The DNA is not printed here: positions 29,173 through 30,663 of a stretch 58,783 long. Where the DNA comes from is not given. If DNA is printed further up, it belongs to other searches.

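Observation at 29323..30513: Deaminase-type amidohydrolase inside the riboflavin operon: candidate for the unassigned archaeal pyrimidine deaminase step, or an ArfB substitute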

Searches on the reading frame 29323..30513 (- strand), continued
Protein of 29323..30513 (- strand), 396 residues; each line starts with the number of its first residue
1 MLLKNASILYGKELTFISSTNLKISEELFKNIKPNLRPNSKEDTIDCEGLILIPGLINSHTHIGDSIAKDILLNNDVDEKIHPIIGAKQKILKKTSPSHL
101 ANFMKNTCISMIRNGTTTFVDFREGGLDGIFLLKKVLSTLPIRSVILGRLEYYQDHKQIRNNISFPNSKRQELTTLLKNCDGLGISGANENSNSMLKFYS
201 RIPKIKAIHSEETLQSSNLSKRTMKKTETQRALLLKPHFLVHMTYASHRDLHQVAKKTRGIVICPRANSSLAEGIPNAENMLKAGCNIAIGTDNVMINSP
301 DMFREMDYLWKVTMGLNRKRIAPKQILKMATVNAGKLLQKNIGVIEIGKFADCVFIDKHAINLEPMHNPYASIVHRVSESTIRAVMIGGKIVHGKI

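Call 58: find_encoding_contigs(protein=P0396, flank=5000, max_places=1)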
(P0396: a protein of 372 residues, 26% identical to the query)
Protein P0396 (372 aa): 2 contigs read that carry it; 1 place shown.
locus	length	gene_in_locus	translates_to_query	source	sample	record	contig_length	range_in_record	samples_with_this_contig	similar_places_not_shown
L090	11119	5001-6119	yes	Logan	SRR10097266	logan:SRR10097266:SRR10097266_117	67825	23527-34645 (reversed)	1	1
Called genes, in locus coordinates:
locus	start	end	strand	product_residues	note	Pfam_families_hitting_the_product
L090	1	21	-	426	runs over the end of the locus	PF26548:DUF8179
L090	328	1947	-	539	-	PF00005:ABC_tran, PF02463:SMC_N (faint), PF00005:ABC_tran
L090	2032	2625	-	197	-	PF01977:UbiD, PF20696:UbiD_C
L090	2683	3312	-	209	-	PF20695:UbiD_N, PF01977:UbiD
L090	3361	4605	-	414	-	PF05621:TniB, PF13191:AAA_16, PF01637:ATPase_2 (weak), PF00004:AAA, PF13401:AAA_22, PF22606:Cdc6-ORC-like_ATPase_lid, PF22703:Cdc6_lid, PF09079:WHD_Cdc6, +1 more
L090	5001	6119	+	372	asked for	PF01979:Amidohydro_1, PF00962:A_deaminase (weak)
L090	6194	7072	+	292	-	PF00571:CBS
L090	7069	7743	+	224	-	PF01872:RibD_C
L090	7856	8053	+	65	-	-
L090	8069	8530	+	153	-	PF00696:AA_kinase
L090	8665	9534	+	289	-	PF04414:tRNA_deacylase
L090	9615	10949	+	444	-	PF01654:Cyt_bd_oxida_I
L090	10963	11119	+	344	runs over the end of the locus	PF02322:Cyt_bd_oxida_II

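Call 60: search_protein_families(library=ncbifam, proteins=[L088:6903-7640:+, L088:5001-6251:+, L088:6229-6903:+, L083:7916-9094:+, L083:9185-10288:+, L081:4800-5252:+], max_evalue=1e-10)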
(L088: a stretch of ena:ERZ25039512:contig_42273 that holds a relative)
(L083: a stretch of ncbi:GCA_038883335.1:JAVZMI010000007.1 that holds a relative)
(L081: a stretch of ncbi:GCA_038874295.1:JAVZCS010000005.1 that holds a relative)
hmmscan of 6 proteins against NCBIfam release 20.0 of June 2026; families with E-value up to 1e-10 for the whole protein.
L088:6903-7640:+ (245 aa): 3 families
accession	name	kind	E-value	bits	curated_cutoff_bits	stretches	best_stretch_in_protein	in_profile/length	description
TIGR03964.1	mycofact_creat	equivalog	4.1e-44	150.9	172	1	3-244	5-219/228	mycofactocin biosynthesis peptidyl-dipeptidase MftE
TIGR04448.1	creatininase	equivalog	5.2e-37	127.8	235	1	3-244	3-244/246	creatininase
NF041098.2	diketo_inos_hlase_IolN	equivalog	3.2e-19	69.2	245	1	3-232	13-252/307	3-dehydro-scyllo-inosose hydrolase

L088:5001-6251:+ (416 aa): 26 families (the best 25 are shown)
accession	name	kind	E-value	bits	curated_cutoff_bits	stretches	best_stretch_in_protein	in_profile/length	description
NF005552.0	PRK07213.1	equivalog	7.4e-108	360.8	294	1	7-404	2-377/382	chlorohydrolase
NF006252.0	PRK08393.1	equivalog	1.1e-46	159.7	617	1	7-409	3-398/424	N-ethylammeline chlorohydrolase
NF005557.0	PRK07228.1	equivalog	1.9e-45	155.4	522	1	200-410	197-413/445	5'-deoxyadenosine deaminase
NF006549.0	PRK09045.1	equivalog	6.9e-42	143.6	540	1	24-408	28-413/444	TRZ/ATZ family hydrolase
NF006056.0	PRK08204.1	subfamily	2.7e-41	141.8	391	1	24-409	23-415/449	hypothetical protein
NF004701.0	PRK06038.1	equivalog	1.2e-40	139.5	609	1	8-409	7-401/432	N-ethylammeline chlorohydrolase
NF006055.0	PRK08203.1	equivalog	2.2e-36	125.4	532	1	197-409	212-425/455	8-oxoguanine deaminase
NF004995.0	PRK06380.1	subfamily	1.5e-35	123.1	567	1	5-409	1-398/418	metal-dependent hydrolase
NF009059.0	PRK12393.1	equivalog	1.5e-29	103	543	1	201-409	220-430/460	amidohydrolase family protein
NF005211.0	PRK06687.1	equivalog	6.1e-28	97.7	703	1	17-409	13-408/419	TRZ/ATZ family protein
NF004801.0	PRK06151.1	subfamily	1.2e-27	97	416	1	256-409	288-437/491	chlorohydrolase family protein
NF005540.0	PRK07203.1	equivalog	3.4e-25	88.6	444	1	8-409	3-413/444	putative aminohydrolase SsnA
NF006681.0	PRK09229.1-2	equivalog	2.4e-24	85.9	362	1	202-409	215-424/451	formimidoylglutamate deiminase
TIGR01224.1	hutI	equivalog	2.6e-24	85.7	298.15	1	239-377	226-355/377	imidazolonepropionase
TIGR02967.1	guan_deamin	equivalog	1.3e-23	83.6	375.4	1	21-381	2-368/401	guanine deaminase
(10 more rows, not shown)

L088:6229-6903:+ (224 aa): 6 families
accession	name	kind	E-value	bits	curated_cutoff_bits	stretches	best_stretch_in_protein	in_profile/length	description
TIGR00227.1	ribD_Cterm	domain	4e-63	212.8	150.15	1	12-222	2-216/216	riboflavin-specific deaminase C-terminal domain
TIGR01508.1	rib_reduct_arch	equivalog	4.8e-61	205.6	186.45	1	14-221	2-209/210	2,5-diamino-6-(ribosylamino)-4(3H)-pyrimidinone 5'-phosphate reductase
TIGR00326.1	eubact_ribD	equivalog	1.1e-32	113.6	156.35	1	12-215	140-339/343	bifunctional diaminohydroxyphosphoribosylaminopyrimidine deaminase/5-amino-6-(5-phosphoribosylamino)uracil reductase RibD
NF008052.0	PRK10786.1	equivalog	1.8e-21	76.3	500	1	13-220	147-364/367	bifunctional diaminohydroxyphosphoribosylaminopyrimidine deaminase/5-amino-6-(5-phosphoribosylamino)uracil reductase RibD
NF010663.0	PRK14059.1-1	equivalog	1.3e-13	50.8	184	0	103-222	129-251/253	pyrimidine reductase family protein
NF010664.0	PRK14059.1-2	equivalog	1.4e-11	44.5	226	0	18-197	40-233/257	pyrimidine reductase family protein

L083:7916-9094:+ (392 aa): 13 families
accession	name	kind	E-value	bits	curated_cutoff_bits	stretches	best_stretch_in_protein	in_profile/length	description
NF006687.0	PRK09234.1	equivalog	8e-142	474.2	1018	1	7-389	18-408/849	bifunctional FO biosynthesis protein CofGH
TIGR03550.1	F420_cofG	equivalog_domain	5.1e-139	462.9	213.35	1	56-376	1-318/322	7,8-didemethyl-8-hydroxy-5-deazariboflavin synthase CofG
NF004884.0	PRK06245.1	equivalog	3e-131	437.3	209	1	55-383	11-332/340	7,8-didemethyl-8-hydroxy-5-deazariboflavin synthase subunit CofG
TIGR03551.1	F420_cofH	equivalog_domain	1.2e-23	83.5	374.1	1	21-119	2-99/345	5-amino-6-(D-ribitylamino)uracil--L-tyrosine 4-hydroxyphenyl transferase CofH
TIGR03699.1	menaquin_MqnC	equivalog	6.5e-23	81.1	428.1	0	197-322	172-300/342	cyclic dehypoxanthinyl futalosine synthase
NF005609.0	PRK07360.1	equivalog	8.9e-22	77.4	426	1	7-119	8-121/374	7,8-didemethyl-8-hydroxy-5-deazariboflavin synthase subunit CofH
TIGR00423.1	TIGR00423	subfamily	1.8e-21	76.7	260.25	0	201-359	140-306/310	CofH family radical SAM protein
TIGR03700.1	mena_SCO4494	equivalog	5.4e-20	71.6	434.55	1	11-123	2-112/351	aminofutalosine synthase MqnE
TIGR03957.1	rSAM_HmdB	equivalog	1.5e-17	63.8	320.9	1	143-318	109-277/317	5,10-methenyltetrahydromethanopterin hydrogenase cofactor biosynthesis protein HmdB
TIGR00433.2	bioB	equivalog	4.2e-16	59.1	225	1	20-317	3-279/307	biotin synthase BioB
TIGR03910.1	pyrrolys_PylB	equivalog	7.2e-14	51.4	348.2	1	8-291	6-268/347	methylornithine synthase PylB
NF006276.0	PRK08444.1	equivalog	5.7e-12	45.3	560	0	11-109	4-99/353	aminofutalosine synthase MqnE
NF006277.0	PRK08445.1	equivalog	3.9e-11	42.4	576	0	20-321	4-302/348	dehypoxanthine futalosine cyclase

L083:9185-10288:+ (367 aa): 11 families
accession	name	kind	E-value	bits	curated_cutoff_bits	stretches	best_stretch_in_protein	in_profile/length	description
TIGR03551.1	F420_cofH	equivalog_domain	2.2e-155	516.7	374.1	1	15-358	2-344/345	5-amino-6-(D-ribitylamino)uracil--L-tyrosine 4-hydroxyphenyl transferase CofH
NF005609.0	PRK07360.1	equivalog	4.3e-148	493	426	1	3-360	10-369/374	7,8-didemethyl-8-hydroxy-5-deazariboflavin synthase subunit CofH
NF006687.0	PRK09234.1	equivalog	8.2e-148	494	1018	1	2-358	480-836/849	bifunctional FO biosynthesis protein CofGH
TIGR00423.1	TIGR00423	subfamily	1.7e-132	441.4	260.25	1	49-359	1-310/310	CofH family radical SAM protein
TIGR03699.1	menaquin_MqnC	equivalog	6.4e-116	386.9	428.1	1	13-359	2-342/342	cyclic dehypoxanthinyl futalosine synthase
TIGR03700.1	mena_SCO4494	equivalog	1.4e-103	346.6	434.55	1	4-358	1-350/351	aminofutalosine synthase MqnE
NF006277.0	PRK08445.1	equivalog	1.4e-95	320.1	576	1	14-362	4-348/348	dehypoxanthine futalosine cyclase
NF006276.0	PRK08444.1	equivalog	5.1e-77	259.3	560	1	4-362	3-353/353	aminofutalosine synthase MqnE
NF004580.0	PRK05926.1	equivalog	9.3e-67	225.8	583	1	3-353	17-366/370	hypothetical protein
TIGR03550.1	F420_cofG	equivalog_domain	2.1e-15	56.7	213.35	1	50-314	1-265/322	7,8-didemethyl-8-hydroxy-5-deazariboflavin synthase CofG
NF004884.0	PRK06245.1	equivalog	3.2e-15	55.8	209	1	43-314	5-272/340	7,8-didemethyl-8-hydroxy-5-deazariboflavin synthase subunit CofG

L081:4800-5252:+ (150 aa): 2 families
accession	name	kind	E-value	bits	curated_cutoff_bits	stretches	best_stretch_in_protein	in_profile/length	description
TIGR00114.1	lumazine-synth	equivalog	1.4e-41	141.8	84.6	1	2-135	1-136/138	6,7-dimethyl-8-ribityllumazine synthase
NF000814.0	PRK00061.2-2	equivalog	2.3e-17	63.2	174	1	1-132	17-153/160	6,7-dimethyl-8-ribityllumazine synthase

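Call 65: search_solved_structures(query=A3, max_evalue=1e-10, show_alignments=0)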
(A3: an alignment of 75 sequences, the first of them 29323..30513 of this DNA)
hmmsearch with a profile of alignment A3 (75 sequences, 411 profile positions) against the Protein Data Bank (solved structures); distinct sequences matched with E-value up to 1e-10: 40.
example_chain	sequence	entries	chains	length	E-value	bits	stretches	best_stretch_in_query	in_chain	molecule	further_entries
4v1x_A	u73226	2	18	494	8.7e-45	156.4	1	194-407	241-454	ATRAZINE CHLOROHYDROLASE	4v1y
3lnp_A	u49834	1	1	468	3.4e-44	154.4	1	21-405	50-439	Amidohydrolase family Protein OLEI01672_1_465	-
4dyk_A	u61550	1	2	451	1.1e-39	139.6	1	19-403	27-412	AMIDOHYDROLASE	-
4gbd_A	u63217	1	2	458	1.1e-39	139.5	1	19-403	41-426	Putative uncharacterized protein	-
4f0r_A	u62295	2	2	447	1.2e-36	129.5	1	8-405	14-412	5-methylthioadenosine/S-adenosylhomocysteine deaminase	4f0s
4dzh_A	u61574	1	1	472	5.6e-35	124.1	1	190-402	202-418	AMIDOHYDROLASE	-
7ww2_A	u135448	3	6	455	2.7e-31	111.9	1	8-406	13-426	8-oxoguanine deaminase | Hydroxydechloroatrazine ethylaminohydrolase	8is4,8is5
1j6p_A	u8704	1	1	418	1.6e-30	109.4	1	3-405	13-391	METAL-DEPENDENT HYDROLASE OF CYTOSINEDEMANIASE/CHLOROHYDROLASE FAMILY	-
1p1m_A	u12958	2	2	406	2.8e-30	108.6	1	4-405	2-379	Hypothetical protein TM0936 | Uncharacterized protein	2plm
3hpa_A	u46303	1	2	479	7.3e-27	97.3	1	190-406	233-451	AMIDOHYDROLASE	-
6ohb_A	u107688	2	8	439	8.2e-21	77.4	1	15-387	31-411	Guanine deaminase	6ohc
2i9u_A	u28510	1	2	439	1.5e-20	76.6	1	244-371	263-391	Cytosine/guanine deaminase related protein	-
2paj_A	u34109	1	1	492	3.1e-18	69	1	197-404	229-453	putative cytosine/guanine deaminase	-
6oh9_A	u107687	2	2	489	4.9e-18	68.3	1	50-372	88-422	Yeast Guanine Deaminase | Probable guanine deaminase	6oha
3e0l_A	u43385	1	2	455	2.9e-17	65.7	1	50-373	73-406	Guanine deaminase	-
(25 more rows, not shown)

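Call 69: predict_structure(alignment_id=A3)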
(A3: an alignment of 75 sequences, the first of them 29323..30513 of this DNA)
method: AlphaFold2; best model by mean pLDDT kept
length: 396 residues; sequences in the alignment: 75
mean_pLDDT: 95.0   pTM: 0.93
mean pLDDT of the five models: 95.0, 93.8, 93.3, 92.9, 92.6
residues with pLDDT >= 90: 342; 70-90: 54; 50-70: 0; < 50: 0
segments of 3 or more residues with pLDDT < 50: none
pLDDT, mean of each block of 10 residues (from residue 1): 98 98 97 93 95 99 88 79 83 91 97 98 94 97 97 93 95 97 96 97 98 94 96 98 97 98 96 93 98 92 97 88 98 98 98 97 94 96 98 96
secondary structure, 60 per line:
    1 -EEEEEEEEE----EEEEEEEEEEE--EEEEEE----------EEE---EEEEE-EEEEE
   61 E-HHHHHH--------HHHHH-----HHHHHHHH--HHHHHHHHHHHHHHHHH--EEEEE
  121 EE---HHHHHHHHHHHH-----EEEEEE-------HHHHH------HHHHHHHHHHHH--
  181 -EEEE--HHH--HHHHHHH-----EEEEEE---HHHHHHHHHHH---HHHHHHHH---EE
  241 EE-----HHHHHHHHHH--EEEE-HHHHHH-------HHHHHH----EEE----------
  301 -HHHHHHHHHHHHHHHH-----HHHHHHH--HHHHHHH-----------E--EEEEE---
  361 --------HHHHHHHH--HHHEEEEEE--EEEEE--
elements in order: E2-10 E15-25 E28-33 E44-46 E50-54 E56-61 H63-68 H77-81 H87-94 H97-113 E116-122 H126-137 E143-148 H156-160 H167-178 E182-185 H193-199 E205-210 H214-224 H228-235 E239-242 H248-257 E260-263 H265-270 H278-283 E288-290 H302-317 H323-329 H332-338 E353-357 H369-376 E382-387 E390-394

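Call 71: find_related_loci(query=A4, collection=metagenome_contigs, flank=6000)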
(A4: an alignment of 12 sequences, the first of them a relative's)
Query A4 (409 aa) in metagenome_contigs; peptide patterns used: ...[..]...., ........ (x = any residue, [..] = any of these).
600 stretches matched a pattern (row limit reached: there are more); 577 encode a relative of the query (tblastn E <= 1e-3); the best 80 are kept; 80 distinct loci.
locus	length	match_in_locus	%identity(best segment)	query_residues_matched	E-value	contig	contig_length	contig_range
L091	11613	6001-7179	45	15-405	9e-119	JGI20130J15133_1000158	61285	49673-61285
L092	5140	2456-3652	46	7-405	3e-119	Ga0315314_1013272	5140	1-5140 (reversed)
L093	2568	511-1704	46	10-405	2e-121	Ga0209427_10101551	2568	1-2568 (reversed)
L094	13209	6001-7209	45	5-405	1e-113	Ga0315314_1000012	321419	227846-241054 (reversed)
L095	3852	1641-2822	43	11-402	3e-111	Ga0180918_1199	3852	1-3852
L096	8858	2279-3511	45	1-408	4e-108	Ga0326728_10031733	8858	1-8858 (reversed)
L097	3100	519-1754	43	1-407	1e-110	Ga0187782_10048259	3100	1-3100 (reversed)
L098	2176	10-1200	45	13-405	3e-113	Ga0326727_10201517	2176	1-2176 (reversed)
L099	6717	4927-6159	41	4-409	7e-106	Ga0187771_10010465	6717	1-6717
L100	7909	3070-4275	44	7-405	4e-104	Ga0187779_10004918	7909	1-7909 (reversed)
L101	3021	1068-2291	44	1-405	1e-106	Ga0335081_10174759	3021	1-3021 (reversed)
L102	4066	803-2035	42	1-406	8e-104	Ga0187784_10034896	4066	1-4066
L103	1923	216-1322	44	40-407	1e-108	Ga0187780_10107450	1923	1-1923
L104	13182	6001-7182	43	11-403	1e-102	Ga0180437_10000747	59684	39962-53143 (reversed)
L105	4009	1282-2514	43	1-405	5e-103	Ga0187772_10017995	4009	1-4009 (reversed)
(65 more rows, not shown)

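Call 74: fold_search(model_id=the predicted structure, library=pdb)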
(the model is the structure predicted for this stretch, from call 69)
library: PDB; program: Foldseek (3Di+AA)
matches with E <= 10: 1417; with E <= 0.001: 377
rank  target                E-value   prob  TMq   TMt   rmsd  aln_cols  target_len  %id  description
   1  4gbd_A                3.2e-27  1.00  0.84  0.77   4.3       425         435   20  Crystal Structure Of Adenosine Deaminase From Pseudomonas Aeruginosa Pao1 with bound Zn and methylthio-coformycin (released 2013-06-12)
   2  4dyk_A                5.7e-26  1.00  0.83  0.76   4.5       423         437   20  Crystal structure of an adenosine deaminase from pseudomonas aeruginosa pao1 (target nysgrc-200449) with bound zn (released 2012-03-14)
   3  3lnp                  1.0e-25  1.00  0.82  0.74   4.9       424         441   22  Crystal Structure of Amidohydrolase family Protein OLEI01672_1_465 from Oleispira antarctica (released 2010-02-16)
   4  4v1x_A                2.7e-25  1.00  0.84  0.71   4.7       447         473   17  The structure of the hexameric atrazine chlorohydrolase, AtzA (released 2015-03-11)
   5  1p1m                  4.4e-25  1.00  0.82  0.80   2.9       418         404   19  Structure of Thermotoga maritima amidohydrolase TM0936 bound to Ni and methionine (released 2003-04-29)
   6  4v1x_B                5.6e-25  1.00  0.83  0.71   5.5       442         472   17  The structure of the hexameric atrazine chlorohydrolase, AtzA (released 2015-03-11)
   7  4v1x_E                8.0e-25  1.00  0.86  0.73   5.2       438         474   17  The structure of the hexameric atrazine chlorohydrolase, AtzA (released 2015-03-11)
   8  4dzh                  1.6e-24  1.00  0.82  0.75   3.6       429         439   19  Crystal structure of an adenosine deaminase from xanthomonas campestris (target nysgrc-200456) with bound zn (released 2012-03-21)
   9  7ww2_A                2.0e-24  1.00  0.85  0.75   3.8       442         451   19  Structure of an Isocytosine specific deaminase Vcz (released 2023-02-22)
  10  4gbd_B                3.0e-24  1.00  0.84  0.77   4.3       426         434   19  Crystal Structure Of Adenosine Deaminase From Pseudomonas Aeruginosa Pao1 with bound Zn and methylthio-coformycin (released 2013-06-12)
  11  5hmf_B                3.0e-24  1.00  0.85  0.74   3.7       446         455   16  Crystal structure of triazine hydrolase variant (P214T/Y215H/E241Q) (released 2016-11-02)
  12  8is4_B                3.4e-24  1.00  0.86  0.76   3.5       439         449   19  Structure of an Isocytosine specific deaminase Vcz in complexed with 5-FU (released 2023-08-30)
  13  7ww2_B                4.3e-24  1.00  0.85  0.76   3.5       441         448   20  Structure of an Isocytosine specific deaminase Vcz (released 2023-02-22)
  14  3ls9_A                6.2e-24  1.00  0.85  0.75   3.8       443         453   16  Crystal structure of atrazine chlorohydrolase TrzN from Arthrobacter aurescens TC1 complexed with zinc (released 2010-07-21)
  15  1j6p                  1.0e-23  1.00  0.82  0.80   3.1       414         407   19  Crystal structure of Metal-dependent hydrolase of cytosinedemaniase/chlorohydrolase family (TM0936) from Thermotoga mari (released 2002-10-30)
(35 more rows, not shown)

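Call 76: find_encoding_contigs(protein=P0202, flank=5000, max_places=1)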
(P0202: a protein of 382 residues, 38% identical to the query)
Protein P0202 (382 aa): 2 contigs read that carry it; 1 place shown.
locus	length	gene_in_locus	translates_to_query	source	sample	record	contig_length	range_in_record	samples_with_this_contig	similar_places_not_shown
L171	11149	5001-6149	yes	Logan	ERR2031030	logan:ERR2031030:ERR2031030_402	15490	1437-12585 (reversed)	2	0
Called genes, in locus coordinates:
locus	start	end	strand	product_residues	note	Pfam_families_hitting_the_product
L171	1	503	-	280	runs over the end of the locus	PF00378:ECH_1, PF16113:ECH_2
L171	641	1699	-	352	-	-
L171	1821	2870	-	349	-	-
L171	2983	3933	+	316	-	PF00781:DAGK_cat, PF19279:YegS_C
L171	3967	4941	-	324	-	PF02649:GCHY-1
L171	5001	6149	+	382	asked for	PF01979:Amidohydro_1, PF07969:Amidohydro_3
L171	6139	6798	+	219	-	PF01872:RibD_C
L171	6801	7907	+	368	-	PF04055:Radical_SAM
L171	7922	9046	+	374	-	PF04055:Radical_SAM, PF19288:CofH_C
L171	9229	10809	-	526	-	PF00809:Pterin_bind (weak), PF14251:PterinBD-DUF4346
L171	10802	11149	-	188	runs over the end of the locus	PF02441:Flavoprotein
